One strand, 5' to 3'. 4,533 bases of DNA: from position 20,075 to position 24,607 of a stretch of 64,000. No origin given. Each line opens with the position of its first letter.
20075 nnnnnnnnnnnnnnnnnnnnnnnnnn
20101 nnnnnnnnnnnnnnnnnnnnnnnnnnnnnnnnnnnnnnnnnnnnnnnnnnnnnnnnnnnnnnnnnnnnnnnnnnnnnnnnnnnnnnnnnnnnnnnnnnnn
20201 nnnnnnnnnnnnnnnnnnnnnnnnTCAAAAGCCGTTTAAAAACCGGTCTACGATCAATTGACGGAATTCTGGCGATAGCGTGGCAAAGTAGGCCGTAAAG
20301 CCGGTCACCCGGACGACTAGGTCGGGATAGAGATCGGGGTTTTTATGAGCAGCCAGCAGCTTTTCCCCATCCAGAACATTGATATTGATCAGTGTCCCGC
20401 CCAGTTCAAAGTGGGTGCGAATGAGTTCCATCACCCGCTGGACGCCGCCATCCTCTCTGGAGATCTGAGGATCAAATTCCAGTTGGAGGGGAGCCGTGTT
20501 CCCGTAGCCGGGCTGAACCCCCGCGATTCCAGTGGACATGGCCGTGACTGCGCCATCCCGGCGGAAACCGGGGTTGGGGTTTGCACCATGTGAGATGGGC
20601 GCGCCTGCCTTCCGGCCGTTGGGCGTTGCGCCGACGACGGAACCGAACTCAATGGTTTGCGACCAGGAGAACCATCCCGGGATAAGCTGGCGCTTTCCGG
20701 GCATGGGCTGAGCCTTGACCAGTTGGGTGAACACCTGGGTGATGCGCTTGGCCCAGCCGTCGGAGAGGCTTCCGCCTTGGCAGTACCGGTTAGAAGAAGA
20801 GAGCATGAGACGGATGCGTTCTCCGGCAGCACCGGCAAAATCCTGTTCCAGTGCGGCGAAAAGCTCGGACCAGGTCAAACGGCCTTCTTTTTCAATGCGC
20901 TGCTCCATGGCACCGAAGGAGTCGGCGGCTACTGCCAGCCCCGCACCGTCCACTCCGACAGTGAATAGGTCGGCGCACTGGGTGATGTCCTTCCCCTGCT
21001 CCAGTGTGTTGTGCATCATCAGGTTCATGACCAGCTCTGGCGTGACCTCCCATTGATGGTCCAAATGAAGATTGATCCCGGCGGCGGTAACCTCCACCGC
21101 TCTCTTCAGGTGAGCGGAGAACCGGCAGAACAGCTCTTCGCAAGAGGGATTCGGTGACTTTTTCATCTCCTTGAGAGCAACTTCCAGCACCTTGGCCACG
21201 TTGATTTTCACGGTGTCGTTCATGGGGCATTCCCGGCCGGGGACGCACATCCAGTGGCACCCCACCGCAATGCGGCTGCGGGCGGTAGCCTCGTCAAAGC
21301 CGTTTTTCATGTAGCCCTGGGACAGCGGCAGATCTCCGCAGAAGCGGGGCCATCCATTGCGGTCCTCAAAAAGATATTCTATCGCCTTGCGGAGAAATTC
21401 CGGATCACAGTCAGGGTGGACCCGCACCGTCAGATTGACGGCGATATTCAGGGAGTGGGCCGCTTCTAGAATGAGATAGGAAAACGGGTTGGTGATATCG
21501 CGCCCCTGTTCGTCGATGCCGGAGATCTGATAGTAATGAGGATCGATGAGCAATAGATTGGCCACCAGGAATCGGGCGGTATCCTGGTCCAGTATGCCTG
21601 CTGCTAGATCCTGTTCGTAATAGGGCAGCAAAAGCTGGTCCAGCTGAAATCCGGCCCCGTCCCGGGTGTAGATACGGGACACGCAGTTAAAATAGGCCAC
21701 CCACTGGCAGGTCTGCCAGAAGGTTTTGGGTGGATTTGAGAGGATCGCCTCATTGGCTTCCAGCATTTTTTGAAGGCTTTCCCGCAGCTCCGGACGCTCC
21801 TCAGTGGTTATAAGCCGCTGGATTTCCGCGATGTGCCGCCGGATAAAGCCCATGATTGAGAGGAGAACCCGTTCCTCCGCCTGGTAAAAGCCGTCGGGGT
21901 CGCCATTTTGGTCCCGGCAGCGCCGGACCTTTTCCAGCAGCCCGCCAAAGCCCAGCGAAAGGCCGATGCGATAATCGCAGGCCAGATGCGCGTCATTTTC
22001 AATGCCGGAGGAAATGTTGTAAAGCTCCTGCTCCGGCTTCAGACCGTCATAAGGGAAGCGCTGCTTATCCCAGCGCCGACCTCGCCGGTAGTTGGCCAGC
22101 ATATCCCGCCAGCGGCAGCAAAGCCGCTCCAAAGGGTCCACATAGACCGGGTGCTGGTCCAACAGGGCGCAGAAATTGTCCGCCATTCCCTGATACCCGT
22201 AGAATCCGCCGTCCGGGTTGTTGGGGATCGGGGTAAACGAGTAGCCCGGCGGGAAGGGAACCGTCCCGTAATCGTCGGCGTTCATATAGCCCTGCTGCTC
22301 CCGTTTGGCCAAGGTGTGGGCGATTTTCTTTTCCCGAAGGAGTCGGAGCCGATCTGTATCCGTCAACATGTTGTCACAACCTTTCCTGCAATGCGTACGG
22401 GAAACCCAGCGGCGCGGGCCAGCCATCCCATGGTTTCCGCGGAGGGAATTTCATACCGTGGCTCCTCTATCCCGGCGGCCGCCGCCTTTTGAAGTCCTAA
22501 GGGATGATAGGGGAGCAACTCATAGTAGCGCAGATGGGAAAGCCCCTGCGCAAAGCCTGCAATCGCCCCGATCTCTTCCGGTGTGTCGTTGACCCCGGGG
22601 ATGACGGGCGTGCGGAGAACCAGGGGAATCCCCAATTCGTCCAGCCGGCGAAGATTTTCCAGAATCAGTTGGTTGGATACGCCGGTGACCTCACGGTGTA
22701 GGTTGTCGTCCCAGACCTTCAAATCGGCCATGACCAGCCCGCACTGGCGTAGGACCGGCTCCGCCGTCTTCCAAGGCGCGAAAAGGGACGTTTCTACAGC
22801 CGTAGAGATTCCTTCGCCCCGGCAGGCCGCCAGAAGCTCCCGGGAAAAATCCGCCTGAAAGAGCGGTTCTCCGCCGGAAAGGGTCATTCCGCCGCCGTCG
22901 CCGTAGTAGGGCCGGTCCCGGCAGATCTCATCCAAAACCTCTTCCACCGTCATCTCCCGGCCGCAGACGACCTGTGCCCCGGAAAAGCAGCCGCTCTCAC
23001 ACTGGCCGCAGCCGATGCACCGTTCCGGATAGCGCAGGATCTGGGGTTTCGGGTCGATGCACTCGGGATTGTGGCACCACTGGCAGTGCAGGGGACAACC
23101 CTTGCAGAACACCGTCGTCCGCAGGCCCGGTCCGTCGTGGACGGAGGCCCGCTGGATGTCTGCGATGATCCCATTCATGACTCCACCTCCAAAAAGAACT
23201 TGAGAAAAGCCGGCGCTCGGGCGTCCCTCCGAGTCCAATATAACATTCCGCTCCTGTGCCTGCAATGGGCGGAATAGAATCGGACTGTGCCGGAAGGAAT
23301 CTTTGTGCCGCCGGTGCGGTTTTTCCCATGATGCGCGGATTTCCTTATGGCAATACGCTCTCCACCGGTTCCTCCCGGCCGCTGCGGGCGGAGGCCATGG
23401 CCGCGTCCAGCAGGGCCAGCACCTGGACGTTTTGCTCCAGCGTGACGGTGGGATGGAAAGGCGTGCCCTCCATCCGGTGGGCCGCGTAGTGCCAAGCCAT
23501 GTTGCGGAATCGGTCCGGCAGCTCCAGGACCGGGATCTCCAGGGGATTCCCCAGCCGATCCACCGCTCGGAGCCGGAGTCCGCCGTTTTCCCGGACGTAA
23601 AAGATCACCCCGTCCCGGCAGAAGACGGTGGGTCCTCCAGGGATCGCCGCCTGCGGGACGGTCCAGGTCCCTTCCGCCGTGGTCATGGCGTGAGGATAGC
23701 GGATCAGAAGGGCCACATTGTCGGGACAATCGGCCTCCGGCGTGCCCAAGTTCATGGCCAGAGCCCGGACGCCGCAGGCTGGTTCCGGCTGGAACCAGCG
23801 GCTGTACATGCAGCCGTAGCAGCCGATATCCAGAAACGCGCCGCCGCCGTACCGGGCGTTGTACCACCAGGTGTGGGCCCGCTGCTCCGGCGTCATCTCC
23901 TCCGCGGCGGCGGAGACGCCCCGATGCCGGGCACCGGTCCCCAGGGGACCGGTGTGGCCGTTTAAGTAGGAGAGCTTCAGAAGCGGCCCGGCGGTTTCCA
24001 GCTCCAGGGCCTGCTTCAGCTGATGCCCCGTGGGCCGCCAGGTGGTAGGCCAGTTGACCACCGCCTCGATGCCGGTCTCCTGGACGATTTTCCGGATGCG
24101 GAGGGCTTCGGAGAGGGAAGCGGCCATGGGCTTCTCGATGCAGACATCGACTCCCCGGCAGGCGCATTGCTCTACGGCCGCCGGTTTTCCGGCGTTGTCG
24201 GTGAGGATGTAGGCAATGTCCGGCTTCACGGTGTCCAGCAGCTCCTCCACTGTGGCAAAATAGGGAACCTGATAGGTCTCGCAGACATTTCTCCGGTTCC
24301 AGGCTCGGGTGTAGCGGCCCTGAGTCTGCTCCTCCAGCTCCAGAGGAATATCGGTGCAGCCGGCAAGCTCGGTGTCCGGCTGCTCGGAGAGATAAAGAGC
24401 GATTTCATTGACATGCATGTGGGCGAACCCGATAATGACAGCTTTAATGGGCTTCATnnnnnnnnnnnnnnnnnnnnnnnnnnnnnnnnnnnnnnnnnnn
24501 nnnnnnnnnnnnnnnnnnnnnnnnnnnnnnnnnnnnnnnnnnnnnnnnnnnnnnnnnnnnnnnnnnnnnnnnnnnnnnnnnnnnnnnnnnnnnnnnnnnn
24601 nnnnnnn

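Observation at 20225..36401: Catabolic island pairing a GRE with only redox enzymes and a sugar-type uptake system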

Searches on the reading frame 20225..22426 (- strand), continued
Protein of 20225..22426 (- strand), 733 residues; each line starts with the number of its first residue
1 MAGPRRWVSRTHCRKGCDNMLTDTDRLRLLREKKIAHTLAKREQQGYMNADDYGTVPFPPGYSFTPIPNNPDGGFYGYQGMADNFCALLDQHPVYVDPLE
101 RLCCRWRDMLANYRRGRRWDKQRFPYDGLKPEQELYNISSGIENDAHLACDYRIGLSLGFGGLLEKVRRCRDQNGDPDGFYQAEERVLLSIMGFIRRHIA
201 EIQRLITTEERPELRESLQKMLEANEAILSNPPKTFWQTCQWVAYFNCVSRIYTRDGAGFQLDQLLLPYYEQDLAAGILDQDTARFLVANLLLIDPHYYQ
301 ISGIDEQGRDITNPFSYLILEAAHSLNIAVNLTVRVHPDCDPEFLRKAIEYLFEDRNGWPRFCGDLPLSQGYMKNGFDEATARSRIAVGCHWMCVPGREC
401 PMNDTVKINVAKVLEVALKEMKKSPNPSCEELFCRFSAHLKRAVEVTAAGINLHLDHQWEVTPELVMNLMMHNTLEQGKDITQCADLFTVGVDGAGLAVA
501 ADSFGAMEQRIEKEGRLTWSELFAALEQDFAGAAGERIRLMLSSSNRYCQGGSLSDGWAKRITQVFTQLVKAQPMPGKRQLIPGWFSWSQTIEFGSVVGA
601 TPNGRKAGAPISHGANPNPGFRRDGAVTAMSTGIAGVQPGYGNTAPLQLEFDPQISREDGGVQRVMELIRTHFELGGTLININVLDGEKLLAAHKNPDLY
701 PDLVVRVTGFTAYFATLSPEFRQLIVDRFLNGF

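Call 95: fold_search(model_id=the predicted structure, library=pdb)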
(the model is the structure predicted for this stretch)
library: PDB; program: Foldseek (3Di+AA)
matches with E <= 10: 364; with E <= 0.001: 66
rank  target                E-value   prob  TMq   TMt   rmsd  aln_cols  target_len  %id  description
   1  9rcq_A                1.5e-36  1.00  0.81  0.72   5.9       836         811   20  1,2-propanediol dehydratase with no ligand additives (released 2025-06-11)
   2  8yjo_A                2.7e-36  1.00  0.85  0.79   5.3       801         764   22  Structure of E. coli glycyl radical enzyme PflD with bound malonate (released 2024-10-02)
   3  9rco_A                4.0e-36  1.00  0.83  0.75   5.7       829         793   20  1,2-propanediol dehydratase with 0.1 % glycerol additive (released 2025-06-11)
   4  9rcp_B                4.4e-36  1.00  0.82  0.75   5.9       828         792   21  1,2-propanediol dehydratase with 0.1 % 1,3-propanediol additive (released 2025-06-11)
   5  9rcp_C                2.1e-35  1.00  0.82  0.74   5.7       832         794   20  1,2-propanediol dehydratase with 0.1 % 1,3-propanediol additive (released 2025-06-11)
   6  1r8w_A                2.4e-35  1.00  0.81  0.74   7.3       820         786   20  Native structure of the B12-independent glycerol dehydratase from clostridium butyricum (released 2004-06-01)
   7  5fau_A                3.2e-35  1.00  0.82  0.74   6.5       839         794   21  wild-type choline TMA lyase in complex with choline (released 2016-09-28)
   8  6vue_A                4.6e-35  1.00  0.81  0.73   6.7       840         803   20  wild-type choline TMA lyase in complex with 1-methyl-1,2,3,6-tetrahydropyridin-3-ol (released 2020-11-04)
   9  5a0u_A                6.9e-35  1.00  0.80  0.73   6.6       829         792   20  Structure of CutC choline lyase choline bound form from Klebsiella pneumoniae. (released 2015-07-29)
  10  6xs4_A                7.2e-35  1.00  0.83  0.73   4.2       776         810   23  Crystal structure of glycyl radical enzyme ECL_02896 from Enterobacter cloacae subsp. cloacae (released 2020-08-12)
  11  5fau_B                1.1e-34  1.00  0.81  0.73   6.8       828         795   20  wild-type choline TMA lyase in complex with choline (released 2016-09-28)
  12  9r0v_A                1.2e-34  1.00  0.81  0.73   6.6       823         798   20  CutC IN COMPLEX WITH Inhibitor (released 2026-02-11)
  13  6nd3_D                1.4e-34  1.00  0.78  0.71   7.0       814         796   20  wild-type choline TMA lyase in complex with betaine aldehyde (released 2019-01-16)
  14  9ht9_A                1.4e-34  1.00  0.82  0.74   6.5       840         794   20  CutC in complex with inhibitor1 (released 2026-01-14)
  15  5faw_A                1.6e-34  1.00  0.81  0.72   6.7       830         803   20  T502A mutant of choline TMA-lyase (released 2016-09-28)
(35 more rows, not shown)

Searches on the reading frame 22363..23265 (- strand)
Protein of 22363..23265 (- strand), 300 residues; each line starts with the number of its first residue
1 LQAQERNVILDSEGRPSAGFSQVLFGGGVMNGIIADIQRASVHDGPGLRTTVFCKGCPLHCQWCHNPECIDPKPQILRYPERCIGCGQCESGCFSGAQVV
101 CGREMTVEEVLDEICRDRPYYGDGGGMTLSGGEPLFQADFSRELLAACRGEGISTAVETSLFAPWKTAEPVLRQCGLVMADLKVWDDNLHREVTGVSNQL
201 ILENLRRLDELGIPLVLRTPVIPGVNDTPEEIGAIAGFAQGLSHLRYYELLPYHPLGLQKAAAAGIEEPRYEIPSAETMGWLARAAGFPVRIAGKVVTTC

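Call 3: search_protein_families(library=pfam, proteins=[window:22363-23265:-])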
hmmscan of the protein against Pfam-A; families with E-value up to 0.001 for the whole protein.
window:22363-23265:- (300 aa): 3 families
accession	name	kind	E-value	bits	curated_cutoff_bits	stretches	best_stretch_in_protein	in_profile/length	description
PF04055.27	Radical_SAM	-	2.4e-18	67.3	29.5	1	52-231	2-161/166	Radical SAM superfamily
PF13353.11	Fer4_12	-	1.2e-12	48.7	22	1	44-154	2-83/137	4Fe-4S single cluster domain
PF00037.32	Fer4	-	0.00031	20.9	21.1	1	80-97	5-22/24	4Fe-4S binding domain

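Call 7: search_protein_families(library=ncbifam, proteins=[window:22363-23265:-])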
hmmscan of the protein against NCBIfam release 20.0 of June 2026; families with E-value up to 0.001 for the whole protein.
window:22363-23265:- (300 aa): 18 families
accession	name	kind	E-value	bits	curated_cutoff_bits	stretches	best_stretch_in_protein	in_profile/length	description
TIGR02494.1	PFLE_PFLC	subfamily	1.8e-84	283.5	174.35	2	86-276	85-277/293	glycyl-radical enzyme activating protein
NF043069.1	T4HPD_activ_SAM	equivalog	8e-73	245.4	425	2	83-282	82-284/299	trans-4-hydroxy-L-proline dehydratase activase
NF048010.1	SfplDhtActHpsHDes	equivalog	1.8e-72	243.7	430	2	82-268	89-278/298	(2S)-3-sulfopropanediol dehydratase activating enzyme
NF033719.1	ind_deCO2_activ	equivalog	5.2e-70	236.1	425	2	88-267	94-272/302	indoleacetate decarboxylase activase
NF048008.1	SfplDhtActHpfHKleb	equivalog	2.9e-64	217.3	500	2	86-267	88-272/308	(2S)-3-sulfopropanediol dehydratase activating enzyme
NF033717.2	HPDL_rSAM_activ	equivalog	7.6e-61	206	420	2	83-267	88-275/311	4-hydroxyphenylacetate decarboxylase activase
TIGR04395.1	cutC_activ_rSAM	equivalog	7.5e-59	199.5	360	2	82-267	87-276/309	choline TMA-lyase-activating enzyme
TIGR04003.1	rSAM_BssD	equivalog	2e-56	191.5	496.45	2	89-268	92-274/314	[benzylsuccinate synthase]-activating enzyme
NF007483.0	PRK10076.1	equivalog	5.9e-52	176.6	326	1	33-293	23-291/292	[formate-C-acetyltransferase]-activating enzyme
TIGR02493.1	PFLA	equivalog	1e-48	165.8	231.75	2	100-270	41-214/235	pyruvate formate-lyase-activating protein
NF008356.0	PRK11145.1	equivalog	1.7e-39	135.6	375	2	99-279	45-230/246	pyruvate formate lyase 1-activating protein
TIGR04041.1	activase_YjjW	hypoth_equivalog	2e-39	135.7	250.2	2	80-264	69-249/276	YjjW family glycine radical enzyme activase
TIGR02495.1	NrdG2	equivalog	5e-17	61.9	131.15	2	102-237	44-178/193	anaerobic ribonucleoside-triphosphate reductase activating protein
TIGR02491.1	NrdG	equivalog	2.2e-10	40.7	126.1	1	34-71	2-39/154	anaerobic ribonucleoside-triphosphate reductase activating protein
TIGR04337.1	AmmeMemoSam_rS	hypoth_equivalog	1.2e-06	27.6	220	1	133-236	127-231/349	AmmeMemoRadiSam system radical SAM enzyme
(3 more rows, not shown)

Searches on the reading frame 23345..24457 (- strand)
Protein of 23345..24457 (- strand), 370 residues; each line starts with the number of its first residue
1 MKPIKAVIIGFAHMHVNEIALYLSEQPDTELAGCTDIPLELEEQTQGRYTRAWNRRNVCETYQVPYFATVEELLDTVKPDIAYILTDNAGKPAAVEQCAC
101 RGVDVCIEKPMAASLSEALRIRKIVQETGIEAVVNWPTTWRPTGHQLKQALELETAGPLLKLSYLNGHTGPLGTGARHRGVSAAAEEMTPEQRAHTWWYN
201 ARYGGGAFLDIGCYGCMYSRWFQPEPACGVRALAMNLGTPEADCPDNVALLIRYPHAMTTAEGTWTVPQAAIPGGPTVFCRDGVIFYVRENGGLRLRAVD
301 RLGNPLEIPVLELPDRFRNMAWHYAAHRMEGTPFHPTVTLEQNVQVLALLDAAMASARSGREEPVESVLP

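Call 3: search_protein_families(library=pfam, proteins=[window:23345-24457:-])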
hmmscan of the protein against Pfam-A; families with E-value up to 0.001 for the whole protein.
window:23345-24457:- (370 aa): 3 families
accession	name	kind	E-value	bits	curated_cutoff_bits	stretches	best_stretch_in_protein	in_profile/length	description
PF01408.29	GFO_IDH_MocA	-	1.5e-14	55.2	24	1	4-131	1-115/120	Oxidoreductase family, NAD-binding Rossmann fold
PF22725.1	GFO_IDH_MocA_C3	-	2.8e-09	37.5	27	1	187-271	25-110/124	GFO/IDH/MocA C-terminal domain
PF02894.22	GFO_IDH_MocA_C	-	6.2e-05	23.3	22.9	0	188-269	23-107/218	Oxidoreductase family, C-terminal alpha/beta domain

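Call 7: search_protein_families(library=ncbifam, proteins=[window:23345-24457:-])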
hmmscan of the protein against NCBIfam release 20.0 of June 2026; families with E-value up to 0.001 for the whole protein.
window:23345-24457:- (370 aa): 2 families
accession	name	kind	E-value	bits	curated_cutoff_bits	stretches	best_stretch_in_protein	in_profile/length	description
NF041392.1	XylDh_Gfo6_Halo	equivalog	6.3e-05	21.9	350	1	80-157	84-158/350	D-xylose 1-dehydrogenase Gfo6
NF040723.1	UDP-GlcNAcDh_Arch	equivalog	7.1e-05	22.5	450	1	5-163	2-145/302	UDP-N-acetylglucosamine 3-dehydrogenase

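Call 36: search_solved_structures(query=window:23345-24457:-, max_evalue=0.001)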
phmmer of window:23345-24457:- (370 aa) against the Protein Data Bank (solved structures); distinct sequences matched with E-value up to 0.001: 6.
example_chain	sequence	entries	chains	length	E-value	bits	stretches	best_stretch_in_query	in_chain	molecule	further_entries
3db2_A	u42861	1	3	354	4e-07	32.4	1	51-152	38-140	putative NADPH-dependent oxidoreductase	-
3moi_A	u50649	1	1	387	8.6e-07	31.4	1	59-162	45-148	Probable dehydrogenase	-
3e9m_A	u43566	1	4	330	6.8e-06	28.4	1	51-160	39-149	Oxidoreductase, Gfo/Idh/MocA family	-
5a02_A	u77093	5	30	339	8.2e-06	28.1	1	57-234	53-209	ALDOSE-ALDOSE OXIDOREDUCTASE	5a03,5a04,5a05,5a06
1tlt_A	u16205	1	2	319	8.3e-05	24.8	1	55-164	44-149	PUTATIVE OXIDOREDUCTASE (VIRULENCE FACTOR mviM HOMOLOG)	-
2o48_X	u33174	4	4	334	0.00024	23.3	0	58-159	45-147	Dimeric dihydrodiol dehydrogenase | Trans-1,2-dihydrobenzene-1,2-diol dehydrogenase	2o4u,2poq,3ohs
